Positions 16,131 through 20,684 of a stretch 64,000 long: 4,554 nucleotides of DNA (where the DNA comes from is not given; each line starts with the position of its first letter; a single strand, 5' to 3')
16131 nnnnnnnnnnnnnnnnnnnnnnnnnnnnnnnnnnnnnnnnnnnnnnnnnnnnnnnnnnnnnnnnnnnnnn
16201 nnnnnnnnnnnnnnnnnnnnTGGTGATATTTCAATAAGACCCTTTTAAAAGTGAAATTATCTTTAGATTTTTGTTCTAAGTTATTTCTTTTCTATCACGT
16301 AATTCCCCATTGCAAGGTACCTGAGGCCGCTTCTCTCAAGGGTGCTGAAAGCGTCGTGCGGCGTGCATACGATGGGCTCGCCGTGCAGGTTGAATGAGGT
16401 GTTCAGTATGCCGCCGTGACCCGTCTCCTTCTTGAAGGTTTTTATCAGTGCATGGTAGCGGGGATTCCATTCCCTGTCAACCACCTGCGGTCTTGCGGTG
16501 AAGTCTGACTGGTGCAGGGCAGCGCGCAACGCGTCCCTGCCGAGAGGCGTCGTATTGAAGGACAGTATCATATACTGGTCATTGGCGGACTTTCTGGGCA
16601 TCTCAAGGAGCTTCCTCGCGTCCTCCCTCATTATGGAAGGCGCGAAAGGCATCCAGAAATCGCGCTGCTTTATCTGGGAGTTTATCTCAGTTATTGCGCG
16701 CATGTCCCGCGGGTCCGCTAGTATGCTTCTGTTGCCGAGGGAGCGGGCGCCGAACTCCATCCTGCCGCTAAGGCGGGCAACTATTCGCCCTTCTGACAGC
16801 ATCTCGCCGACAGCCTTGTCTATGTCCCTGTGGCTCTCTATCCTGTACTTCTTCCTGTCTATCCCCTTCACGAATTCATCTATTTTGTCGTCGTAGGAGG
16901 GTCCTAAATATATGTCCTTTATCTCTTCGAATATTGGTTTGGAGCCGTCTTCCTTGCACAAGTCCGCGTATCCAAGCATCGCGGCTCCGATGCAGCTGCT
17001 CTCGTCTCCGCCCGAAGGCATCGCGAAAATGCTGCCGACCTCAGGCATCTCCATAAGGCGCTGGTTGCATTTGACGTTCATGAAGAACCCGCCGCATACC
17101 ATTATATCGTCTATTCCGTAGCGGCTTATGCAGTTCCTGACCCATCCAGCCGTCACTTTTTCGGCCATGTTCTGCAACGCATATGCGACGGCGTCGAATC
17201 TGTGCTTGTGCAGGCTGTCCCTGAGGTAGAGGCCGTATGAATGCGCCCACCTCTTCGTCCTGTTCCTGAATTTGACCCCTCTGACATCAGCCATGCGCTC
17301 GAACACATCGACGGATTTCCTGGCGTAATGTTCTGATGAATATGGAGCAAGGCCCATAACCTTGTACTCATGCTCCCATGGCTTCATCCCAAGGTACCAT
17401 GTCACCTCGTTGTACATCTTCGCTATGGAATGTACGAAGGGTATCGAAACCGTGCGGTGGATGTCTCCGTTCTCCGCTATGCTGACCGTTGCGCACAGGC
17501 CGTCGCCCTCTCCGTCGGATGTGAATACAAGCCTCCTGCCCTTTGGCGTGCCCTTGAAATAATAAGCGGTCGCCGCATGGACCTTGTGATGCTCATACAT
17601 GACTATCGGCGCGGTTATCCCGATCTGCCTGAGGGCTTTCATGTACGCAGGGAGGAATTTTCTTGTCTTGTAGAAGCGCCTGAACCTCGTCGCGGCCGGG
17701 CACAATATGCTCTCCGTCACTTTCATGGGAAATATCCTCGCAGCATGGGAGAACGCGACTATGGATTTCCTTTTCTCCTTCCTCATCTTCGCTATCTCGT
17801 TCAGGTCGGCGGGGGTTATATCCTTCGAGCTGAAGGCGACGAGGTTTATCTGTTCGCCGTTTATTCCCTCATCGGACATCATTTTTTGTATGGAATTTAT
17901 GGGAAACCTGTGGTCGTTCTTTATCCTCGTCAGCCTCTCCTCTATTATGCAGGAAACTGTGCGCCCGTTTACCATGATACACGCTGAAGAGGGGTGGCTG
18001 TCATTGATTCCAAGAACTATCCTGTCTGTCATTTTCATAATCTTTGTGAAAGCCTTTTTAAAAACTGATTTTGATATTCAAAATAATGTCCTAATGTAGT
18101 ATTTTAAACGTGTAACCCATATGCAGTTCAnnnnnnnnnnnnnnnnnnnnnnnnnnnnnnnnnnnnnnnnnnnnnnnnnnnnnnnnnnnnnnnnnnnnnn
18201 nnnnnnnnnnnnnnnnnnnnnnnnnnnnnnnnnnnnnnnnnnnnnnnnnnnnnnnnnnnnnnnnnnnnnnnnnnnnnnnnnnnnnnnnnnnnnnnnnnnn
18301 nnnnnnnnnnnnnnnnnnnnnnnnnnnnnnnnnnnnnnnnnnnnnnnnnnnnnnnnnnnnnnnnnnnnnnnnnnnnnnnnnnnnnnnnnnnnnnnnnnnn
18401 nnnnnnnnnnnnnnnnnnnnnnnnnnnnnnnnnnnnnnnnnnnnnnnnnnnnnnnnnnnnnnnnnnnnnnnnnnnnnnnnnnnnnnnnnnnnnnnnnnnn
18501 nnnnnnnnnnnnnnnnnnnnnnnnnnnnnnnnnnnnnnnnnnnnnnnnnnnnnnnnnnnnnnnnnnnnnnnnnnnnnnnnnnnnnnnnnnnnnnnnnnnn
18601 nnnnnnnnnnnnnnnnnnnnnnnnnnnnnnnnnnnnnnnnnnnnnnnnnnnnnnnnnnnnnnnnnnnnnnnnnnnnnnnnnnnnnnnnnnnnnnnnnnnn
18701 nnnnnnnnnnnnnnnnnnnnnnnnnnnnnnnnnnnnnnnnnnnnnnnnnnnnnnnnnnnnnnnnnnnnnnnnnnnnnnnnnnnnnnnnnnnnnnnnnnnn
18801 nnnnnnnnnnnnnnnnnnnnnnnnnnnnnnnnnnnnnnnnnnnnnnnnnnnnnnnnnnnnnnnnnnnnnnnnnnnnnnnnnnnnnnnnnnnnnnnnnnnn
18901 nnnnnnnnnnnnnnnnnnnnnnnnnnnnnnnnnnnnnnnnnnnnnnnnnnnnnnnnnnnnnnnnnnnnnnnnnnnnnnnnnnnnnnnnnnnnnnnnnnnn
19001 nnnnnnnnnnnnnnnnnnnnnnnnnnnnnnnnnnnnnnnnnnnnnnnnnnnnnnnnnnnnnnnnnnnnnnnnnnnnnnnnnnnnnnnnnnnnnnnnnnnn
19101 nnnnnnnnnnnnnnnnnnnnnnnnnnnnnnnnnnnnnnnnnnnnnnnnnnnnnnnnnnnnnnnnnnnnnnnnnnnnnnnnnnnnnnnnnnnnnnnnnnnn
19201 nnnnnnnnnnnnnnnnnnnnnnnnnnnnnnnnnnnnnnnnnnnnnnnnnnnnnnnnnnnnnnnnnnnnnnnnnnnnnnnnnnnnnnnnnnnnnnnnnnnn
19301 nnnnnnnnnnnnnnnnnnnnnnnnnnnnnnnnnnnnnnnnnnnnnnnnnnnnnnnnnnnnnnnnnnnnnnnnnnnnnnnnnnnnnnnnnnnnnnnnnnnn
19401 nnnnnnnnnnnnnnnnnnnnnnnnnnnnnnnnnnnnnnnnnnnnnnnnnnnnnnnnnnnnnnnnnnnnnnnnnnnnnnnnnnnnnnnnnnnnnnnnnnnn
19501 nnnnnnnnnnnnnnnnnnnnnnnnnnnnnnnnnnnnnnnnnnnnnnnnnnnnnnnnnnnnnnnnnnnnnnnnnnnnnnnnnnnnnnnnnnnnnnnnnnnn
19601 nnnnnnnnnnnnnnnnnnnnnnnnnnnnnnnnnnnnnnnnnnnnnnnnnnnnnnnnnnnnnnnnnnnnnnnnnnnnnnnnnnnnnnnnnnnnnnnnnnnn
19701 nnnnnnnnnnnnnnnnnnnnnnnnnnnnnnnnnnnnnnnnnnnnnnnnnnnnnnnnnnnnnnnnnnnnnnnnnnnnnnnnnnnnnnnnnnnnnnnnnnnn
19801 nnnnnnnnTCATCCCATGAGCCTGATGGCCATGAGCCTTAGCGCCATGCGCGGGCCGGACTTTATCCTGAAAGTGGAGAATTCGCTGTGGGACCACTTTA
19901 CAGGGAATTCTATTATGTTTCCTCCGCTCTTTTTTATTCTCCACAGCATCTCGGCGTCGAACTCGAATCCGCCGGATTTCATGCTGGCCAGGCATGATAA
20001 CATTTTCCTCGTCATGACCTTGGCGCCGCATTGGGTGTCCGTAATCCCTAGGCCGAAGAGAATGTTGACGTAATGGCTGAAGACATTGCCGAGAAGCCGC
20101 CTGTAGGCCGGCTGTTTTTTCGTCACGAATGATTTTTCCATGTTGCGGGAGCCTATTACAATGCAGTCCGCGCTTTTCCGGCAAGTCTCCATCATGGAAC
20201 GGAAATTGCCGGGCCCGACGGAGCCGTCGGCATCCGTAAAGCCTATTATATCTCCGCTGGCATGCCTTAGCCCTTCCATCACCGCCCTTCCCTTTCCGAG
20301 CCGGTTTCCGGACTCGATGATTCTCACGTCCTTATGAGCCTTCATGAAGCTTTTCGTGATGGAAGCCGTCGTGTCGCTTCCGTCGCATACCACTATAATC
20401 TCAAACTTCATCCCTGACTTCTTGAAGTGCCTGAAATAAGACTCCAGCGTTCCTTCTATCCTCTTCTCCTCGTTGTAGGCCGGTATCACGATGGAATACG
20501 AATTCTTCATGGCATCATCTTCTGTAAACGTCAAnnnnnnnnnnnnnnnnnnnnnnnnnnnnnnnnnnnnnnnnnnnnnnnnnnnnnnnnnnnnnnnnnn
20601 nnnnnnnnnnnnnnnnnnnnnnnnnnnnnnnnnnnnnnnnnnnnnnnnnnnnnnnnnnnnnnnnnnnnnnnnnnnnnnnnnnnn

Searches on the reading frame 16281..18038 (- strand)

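Call 16: search_protein_families(library=pfam, proteins=[window:16281-18038:-], max_evalue=0.00001)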
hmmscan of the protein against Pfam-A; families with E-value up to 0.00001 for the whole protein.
window:16281-18038:- (585 aa): 2 families
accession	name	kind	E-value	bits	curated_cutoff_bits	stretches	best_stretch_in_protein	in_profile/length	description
PF16861.10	Carbam_trans_C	-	2.4e-59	200.1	27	1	412-584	2-170/170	Carbamoyltransferase C-terminus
PF02543.21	Carbam_trans_N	-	6e-31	108.6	24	1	9-354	3-346/346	Carbamoyltransferase N-terminus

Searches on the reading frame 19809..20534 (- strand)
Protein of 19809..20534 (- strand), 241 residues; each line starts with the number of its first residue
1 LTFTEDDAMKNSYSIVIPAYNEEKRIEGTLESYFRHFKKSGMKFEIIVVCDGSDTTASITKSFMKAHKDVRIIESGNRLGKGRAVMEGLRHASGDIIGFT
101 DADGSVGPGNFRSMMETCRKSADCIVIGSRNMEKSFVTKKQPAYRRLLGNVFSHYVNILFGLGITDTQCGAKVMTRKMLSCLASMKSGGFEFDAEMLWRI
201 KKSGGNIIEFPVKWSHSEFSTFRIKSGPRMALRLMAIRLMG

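Call 55: search_protein_families(library=pfam, proteins=[window:19809-20534:-], max_evalue=0.0001)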
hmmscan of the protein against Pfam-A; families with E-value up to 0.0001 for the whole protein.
window:19809-20534:- (241 aa): 3 families
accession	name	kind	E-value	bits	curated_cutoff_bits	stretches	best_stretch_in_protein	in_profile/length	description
PF00535.33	Glycos_transf_2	-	2.2e-30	106.3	23.3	1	14-181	1-166/168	Glycosyl transferase family 2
PF13641.12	Glyco_tranf_2_3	-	4.3e-10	40.4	27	1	13-131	3-124/230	Glycosyltransferase like family 2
PF10111.15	Glyco_tranf_2_2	-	2.3e-08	34.3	27.3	1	14-116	1-104/276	Glycosyltransferase like family 2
